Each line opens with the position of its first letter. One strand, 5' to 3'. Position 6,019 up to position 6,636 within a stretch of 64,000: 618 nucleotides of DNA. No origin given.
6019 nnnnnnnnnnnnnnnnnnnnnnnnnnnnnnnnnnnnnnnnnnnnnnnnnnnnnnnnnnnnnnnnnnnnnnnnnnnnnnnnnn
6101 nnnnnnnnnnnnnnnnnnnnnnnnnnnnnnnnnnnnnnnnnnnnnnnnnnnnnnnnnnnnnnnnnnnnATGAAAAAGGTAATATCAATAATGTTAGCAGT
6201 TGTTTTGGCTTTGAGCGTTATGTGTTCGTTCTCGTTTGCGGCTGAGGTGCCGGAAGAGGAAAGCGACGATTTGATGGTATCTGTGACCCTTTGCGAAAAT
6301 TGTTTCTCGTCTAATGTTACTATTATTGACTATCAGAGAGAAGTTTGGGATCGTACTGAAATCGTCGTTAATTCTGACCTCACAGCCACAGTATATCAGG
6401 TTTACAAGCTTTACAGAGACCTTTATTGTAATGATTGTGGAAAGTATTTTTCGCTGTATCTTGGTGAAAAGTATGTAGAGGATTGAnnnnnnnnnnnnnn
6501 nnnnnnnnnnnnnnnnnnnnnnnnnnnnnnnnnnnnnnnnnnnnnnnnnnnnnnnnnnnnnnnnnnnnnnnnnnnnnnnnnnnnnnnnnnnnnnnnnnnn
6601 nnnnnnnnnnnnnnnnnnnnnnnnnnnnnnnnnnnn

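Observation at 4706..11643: AT-rich accessory locus: peptide-signalling-type regulator, two small secreted proteins and two ATPase-less double-FtsX permeases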

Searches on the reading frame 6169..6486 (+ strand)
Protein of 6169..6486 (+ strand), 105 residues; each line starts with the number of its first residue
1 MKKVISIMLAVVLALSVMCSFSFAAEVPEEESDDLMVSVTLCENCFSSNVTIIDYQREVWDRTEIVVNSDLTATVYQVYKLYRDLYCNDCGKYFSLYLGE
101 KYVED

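Call 3: search_protein_families(library=pfam, proteins=[window:6169-6486:+], max_evalue=0.1)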
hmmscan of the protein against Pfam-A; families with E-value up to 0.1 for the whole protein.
window:6169-6486:+ (105 aa): 2 families
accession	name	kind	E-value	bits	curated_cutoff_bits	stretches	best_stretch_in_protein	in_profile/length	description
PF17026.10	zf-RRPl_C4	-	0.03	14.9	28.9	0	26-52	39-93/108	Putative ribonucleoprotein zinc-finger pf C4 type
PF05140.19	ResB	-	0.036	13.3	24.6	1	46-80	228-262/486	ResB-like family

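Call 4: search_protein_families(library=ncbifam, proteins=[window:6169-6486:+], max_evalue=0.1)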
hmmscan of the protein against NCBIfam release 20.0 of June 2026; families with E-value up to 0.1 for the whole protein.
window:6169-6486:+ (105 aa): 5 families
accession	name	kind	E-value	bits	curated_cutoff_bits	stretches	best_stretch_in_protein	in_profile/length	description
NF053514.2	JUQZ_fam_ocin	equivalog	0.0014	18.8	40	1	1-42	1-45/107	BLB8/JUQZ-1 family protein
NF047727.1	4hemeCytCCctA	equivalog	0.015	15.4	180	1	2-92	3-88/109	tetraheme c-type cytochrome CctA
NF040942.2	hypo_ExtJ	equivalog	0.02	15.3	52.5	1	1-27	1-26/77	selenite/tellurite reduction operon protein ExtJ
TIGR04429.1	Phr_nterm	subfamily_domain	0.027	14.9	25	1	1-24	1-24/28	Phr family secreted Rap phosphatase inhibitor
TIGR04383.1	acidic_w_LPXTA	equivalog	0.09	12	50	0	1-41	1-40/320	processed acidic surface protein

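Call 23: find_homologous_proteins(query=window:6169-6486:+, max_evalue=0.01)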
Query window:6169-6486:+ (105 aa): 1 proteins with E <= 0.01 among 4 candidates.
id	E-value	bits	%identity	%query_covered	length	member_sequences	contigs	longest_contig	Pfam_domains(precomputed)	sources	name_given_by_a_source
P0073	5.1e-62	224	100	100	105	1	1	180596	-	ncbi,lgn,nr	ncbi:MAG: hypothetical protein LUF29_04580 [Oscillospiraceae bacterium]|nr:hypothetical protein [Osc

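Call 62: search_protein_families(library=padloc, proteins=[window:6169-6486:+], max_evalue=0.01)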
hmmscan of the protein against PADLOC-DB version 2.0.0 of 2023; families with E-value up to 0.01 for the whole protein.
window:6169-6486:+ (105 aa): 0 families

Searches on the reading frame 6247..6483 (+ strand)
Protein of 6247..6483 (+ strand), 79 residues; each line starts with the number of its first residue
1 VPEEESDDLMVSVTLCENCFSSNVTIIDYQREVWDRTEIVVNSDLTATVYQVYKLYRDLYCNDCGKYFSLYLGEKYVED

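Call 69: search_protein_representatives(protein=window:6247-6483:+)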
Query: 79 residues. Proteins with E-value up to 0.001 (for the whole library): 2; up to 1e-10: 1; up to 1e-30: 1. The best 2 are listed.
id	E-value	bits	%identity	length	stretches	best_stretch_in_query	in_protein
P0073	4.2e-46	170.2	99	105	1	1-79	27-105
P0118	3.5e-10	56.0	32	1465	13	31-68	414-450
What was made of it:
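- Tried and rejected: Word-indexed and exhaustive protein searches with P105 returned only P105 itself and one repeat protein (calls 23, 69).
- On Known bacteriocin families (lactococcin 972, BLB8/JUQZ-1 and others): An exhaustive search of 1.84 billion representatives with the mature P105 part found P105 itself and one repeat protein (call 69).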

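Call 72: search_protein_families(library=pfam, proteins=[P0118], max_evalue=1)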
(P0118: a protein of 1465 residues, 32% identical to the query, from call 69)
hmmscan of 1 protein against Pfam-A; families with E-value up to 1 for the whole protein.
P0118 (1465 aa): 2 families
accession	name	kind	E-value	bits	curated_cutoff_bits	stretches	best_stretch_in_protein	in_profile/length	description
PF08349.16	DUF1722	-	0.27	11.9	22.5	0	781-817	48-85/117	Protein of unknown function (DUF1722)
PF23309.1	DUF7083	-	0.83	10.2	27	0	645-694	11-60/90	Domain of unknown function (DUF7083)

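Call 73: search_protein_families(library=ncbifam, proteins=[P0118], max_evalue=1)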
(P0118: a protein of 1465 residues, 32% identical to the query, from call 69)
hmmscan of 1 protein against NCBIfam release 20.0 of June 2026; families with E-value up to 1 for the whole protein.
P0118 (1465 aa): 3 families
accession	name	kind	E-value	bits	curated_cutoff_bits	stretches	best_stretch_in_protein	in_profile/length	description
NF041913.1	HVO_2142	equivalog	3.5e-05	23.6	90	1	133-150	3-20/48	HVO_2142 family zinc finger protein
NF003090.0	PRK04017.1-1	equivalog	0.069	12.9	120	0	938-967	91-120/132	hypothetical protein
NF033547.1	transpos_IS1595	equivalog_domain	0.74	9.6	75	0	781-810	132-161/215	IS1595 family transposase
